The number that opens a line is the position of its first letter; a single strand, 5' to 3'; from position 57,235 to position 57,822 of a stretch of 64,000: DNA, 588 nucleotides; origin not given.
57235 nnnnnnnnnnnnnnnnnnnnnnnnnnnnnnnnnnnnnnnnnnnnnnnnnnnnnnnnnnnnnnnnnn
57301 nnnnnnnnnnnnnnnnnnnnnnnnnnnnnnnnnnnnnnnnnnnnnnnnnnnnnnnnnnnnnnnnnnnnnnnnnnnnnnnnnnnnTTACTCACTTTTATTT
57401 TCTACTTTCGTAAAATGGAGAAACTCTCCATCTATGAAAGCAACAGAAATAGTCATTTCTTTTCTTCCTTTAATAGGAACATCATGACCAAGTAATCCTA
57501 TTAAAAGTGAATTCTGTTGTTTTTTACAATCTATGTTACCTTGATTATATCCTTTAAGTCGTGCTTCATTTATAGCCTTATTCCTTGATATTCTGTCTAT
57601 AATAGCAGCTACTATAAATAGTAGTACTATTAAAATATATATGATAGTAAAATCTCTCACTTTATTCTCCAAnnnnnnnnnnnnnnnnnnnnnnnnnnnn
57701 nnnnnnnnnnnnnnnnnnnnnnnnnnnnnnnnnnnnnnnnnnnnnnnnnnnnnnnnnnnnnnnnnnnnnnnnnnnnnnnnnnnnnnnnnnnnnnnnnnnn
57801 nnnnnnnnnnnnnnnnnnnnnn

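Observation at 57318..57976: Two more antisense, TGA-free small-protein ORFs between sufB and sufA, with the same architecture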

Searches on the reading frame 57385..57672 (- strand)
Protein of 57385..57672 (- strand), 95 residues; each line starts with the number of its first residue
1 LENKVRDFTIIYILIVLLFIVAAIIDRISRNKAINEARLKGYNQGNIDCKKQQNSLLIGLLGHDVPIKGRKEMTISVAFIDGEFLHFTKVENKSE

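Call 5: search_protein_families(library=pfam, proteins=[window:57385-57672:-], max_evalue=10)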
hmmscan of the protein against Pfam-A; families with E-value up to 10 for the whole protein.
window:57385-57672:- (95 aa): 1 family
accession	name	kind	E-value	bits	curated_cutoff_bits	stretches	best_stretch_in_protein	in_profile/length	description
PF03848.20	TehB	-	0.12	12.3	20.4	1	46-76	36-66/193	Tellurite resistance protein TehB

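Call 7: find_homologous_proteins(query=window:57385-57672:-, max_evalue=0.01)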
Query window:57385-57672:- (95 aa): 2 proteins with E <= 0.01 among 4 candidates.
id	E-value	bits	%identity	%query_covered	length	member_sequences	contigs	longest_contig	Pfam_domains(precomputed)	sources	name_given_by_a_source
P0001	1.0e-51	190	97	100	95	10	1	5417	-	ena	-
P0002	7.4e-35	137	88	73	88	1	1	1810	-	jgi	jgi:hypothetical protein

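Call 9: find_encoding_contigs(protein=P0001, flank=10000)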
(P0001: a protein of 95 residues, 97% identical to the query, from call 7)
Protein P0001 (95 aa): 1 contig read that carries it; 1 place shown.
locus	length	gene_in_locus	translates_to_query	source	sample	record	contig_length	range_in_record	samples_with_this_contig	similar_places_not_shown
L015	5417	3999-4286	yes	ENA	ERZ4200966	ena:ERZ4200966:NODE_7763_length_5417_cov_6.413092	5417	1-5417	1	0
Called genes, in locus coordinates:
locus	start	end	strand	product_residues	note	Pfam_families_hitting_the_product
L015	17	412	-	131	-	PF02082:Rrf2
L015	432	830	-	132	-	PF01592:NifU_N (weak)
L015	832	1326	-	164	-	PF07884:VKOR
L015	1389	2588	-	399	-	PF00266:Aminotran_5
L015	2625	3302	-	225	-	PF01458:SUFBD_core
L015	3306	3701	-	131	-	-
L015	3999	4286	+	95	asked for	-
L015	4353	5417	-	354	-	?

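Call 10: find_encoding_contigs(protein=P0002, flank=10000)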
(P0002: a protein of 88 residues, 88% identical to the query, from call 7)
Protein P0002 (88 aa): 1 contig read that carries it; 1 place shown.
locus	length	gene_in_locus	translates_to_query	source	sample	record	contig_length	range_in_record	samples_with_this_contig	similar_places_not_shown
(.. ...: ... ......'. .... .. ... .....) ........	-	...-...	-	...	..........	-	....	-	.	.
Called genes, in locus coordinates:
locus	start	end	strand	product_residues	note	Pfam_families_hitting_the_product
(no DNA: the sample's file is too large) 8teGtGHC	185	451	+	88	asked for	-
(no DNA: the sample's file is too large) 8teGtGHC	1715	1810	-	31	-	?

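Call 14: find_related_loci(query=A1, collection=metagenome_contigs, flank=10000)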
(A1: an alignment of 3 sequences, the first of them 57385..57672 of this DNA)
Query A1 (95 aa) in metagenome_contigs; peptide patterns used: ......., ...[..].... (x = any residue, [..] = any of these).
334 stretches matched a pattern, but none encodes a relative of the query by tblastn (E <= 1e-3).

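Call 36: search_protein_representatives(protein=window:57385-57672:-)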
Query: 95 residues. Proteins with E-value up to 0.001 (for the whole library): 1; up to 1e-10: 1; up to 1e-30: 1. The best 1 are listed.
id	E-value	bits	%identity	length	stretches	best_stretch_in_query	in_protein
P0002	2.4e-35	136.5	82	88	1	17-95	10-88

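Call 37: predict_structure(alignment_id=A1)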
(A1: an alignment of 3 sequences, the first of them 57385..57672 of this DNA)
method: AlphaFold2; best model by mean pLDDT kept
length: 95 residues; sequences in the alignment: 3
mean_pLDDT: 57.0   pTM: 0.34
mean pLDDT of the five models: 57.0, 56.9, 56.5, 55.6, 52.4
residues with pLDDT >= 90: 8; 70-90: 21; 50-70: 13; < 50: 53
segments of 3 or more residues with pLDDT < 50: 41-79, 81-86, 88-95
pLDDT, mean of each block of 10 residues (from residue 1): 74 90 83 60 43 40 40 45 46 39
secondary structure, 60 per line:
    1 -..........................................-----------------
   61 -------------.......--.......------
elements in order: H2-43 E74-80 E83-89

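Call 47: search_protein_families(library=phrogs, proteins=[window:57385-57672:-], max_evalue=1)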
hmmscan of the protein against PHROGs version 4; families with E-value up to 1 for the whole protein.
window:57385-57672:- (95 aa): 3 families
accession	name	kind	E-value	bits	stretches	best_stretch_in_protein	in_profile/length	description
phrog_15117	-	unknown function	0.0043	17.9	1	84-93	2-11/42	-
phrog_34956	-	unknown function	0.2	12.3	1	11-54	11-53/295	-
phrog_25864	-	unknown function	0.2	12.2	1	20-84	60-123/193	-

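Call 48: search_protein_families(library=ncbifam, proteins=[window:57385-57672:-], max_evalue=1)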
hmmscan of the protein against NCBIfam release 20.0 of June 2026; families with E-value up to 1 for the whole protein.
window:57385-57672:- (95 aa): 1 family
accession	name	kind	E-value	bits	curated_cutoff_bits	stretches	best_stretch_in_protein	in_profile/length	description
NF043065.1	MMSYN1_0478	equivalog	0.017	15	170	1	8-46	118-157/190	MFS transporter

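Call 49: search_protein_families(library=padloc, proteins=[window:57385-57672:-], max_evalue=1)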
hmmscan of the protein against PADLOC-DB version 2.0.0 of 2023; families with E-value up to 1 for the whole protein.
window:57385-57672:- (95 aa): 0 families

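Call 57: find_related_loci(query=A1, collection=viral_contigs, flank=5000)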
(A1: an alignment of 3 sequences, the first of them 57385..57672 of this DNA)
Query A1 (95 aa) in viral_contigs; peptide patterns used: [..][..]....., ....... (x = any residue, [..] = any of these).
71 stretches matched a pattern, but none encodes a relative of the query by tblastn (E <= 1e-3).

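Call 67: list_cluster_members(proteins=[P0001, P0002, P0003])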
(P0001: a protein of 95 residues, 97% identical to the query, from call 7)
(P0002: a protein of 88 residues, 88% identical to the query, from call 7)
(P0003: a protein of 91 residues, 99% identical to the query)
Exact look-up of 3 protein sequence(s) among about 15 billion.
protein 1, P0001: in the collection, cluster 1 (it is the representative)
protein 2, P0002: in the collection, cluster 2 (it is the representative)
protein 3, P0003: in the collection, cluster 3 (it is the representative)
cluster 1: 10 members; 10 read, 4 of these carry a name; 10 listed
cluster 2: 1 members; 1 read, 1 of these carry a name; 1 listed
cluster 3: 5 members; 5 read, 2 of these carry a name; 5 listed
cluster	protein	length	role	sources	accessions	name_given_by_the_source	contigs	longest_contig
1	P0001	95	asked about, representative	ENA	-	-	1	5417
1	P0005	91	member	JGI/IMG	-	hypothetical protein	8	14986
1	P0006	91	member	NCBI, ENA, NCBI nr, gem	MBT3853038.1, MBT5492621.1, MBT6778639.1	hypothetical protein HOF65_03435 [bacterium] | hypothetical protein [bacterium]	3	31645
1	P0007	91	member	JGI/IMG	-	hypothetical protein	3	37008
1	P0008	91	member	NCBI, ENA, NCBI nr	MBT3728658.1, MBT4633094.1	hypothetical protein HOB94_03865 [bacterium] | hypothetical protein [bacterium]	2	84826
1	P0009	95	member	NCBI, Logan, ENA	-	-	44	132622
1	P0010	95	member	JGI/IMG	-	-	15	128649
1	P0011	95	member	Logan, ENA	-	-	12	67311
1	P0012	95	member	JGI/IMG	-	-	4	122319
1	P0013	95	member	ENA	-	-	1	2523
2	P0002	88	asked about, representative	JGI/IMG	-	hypothetical protein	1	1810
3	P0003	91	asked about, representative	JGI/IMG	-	-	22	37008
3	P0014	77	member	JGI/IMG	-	hypothetical protein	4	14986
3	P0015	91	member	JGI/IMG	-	hypothetical protein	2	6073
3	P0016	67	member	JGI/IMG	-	-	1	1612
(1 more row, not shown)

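Call 74: search_dna_similar(query=window:57385-57660:-, collection=phages, mode=protein, max_evalue=0.01)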
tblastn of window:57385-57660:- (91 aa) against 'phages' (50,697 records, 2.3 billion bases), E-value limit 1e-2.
No match.

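Call 76: search_solved_structures(query=A2, max_evalue=1)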
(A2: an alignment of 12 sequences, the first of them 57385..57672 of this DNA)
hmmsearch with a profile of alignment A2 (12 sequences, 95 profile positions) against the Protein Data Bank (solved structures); distinct sequences matched with E-value up to 1: 0.
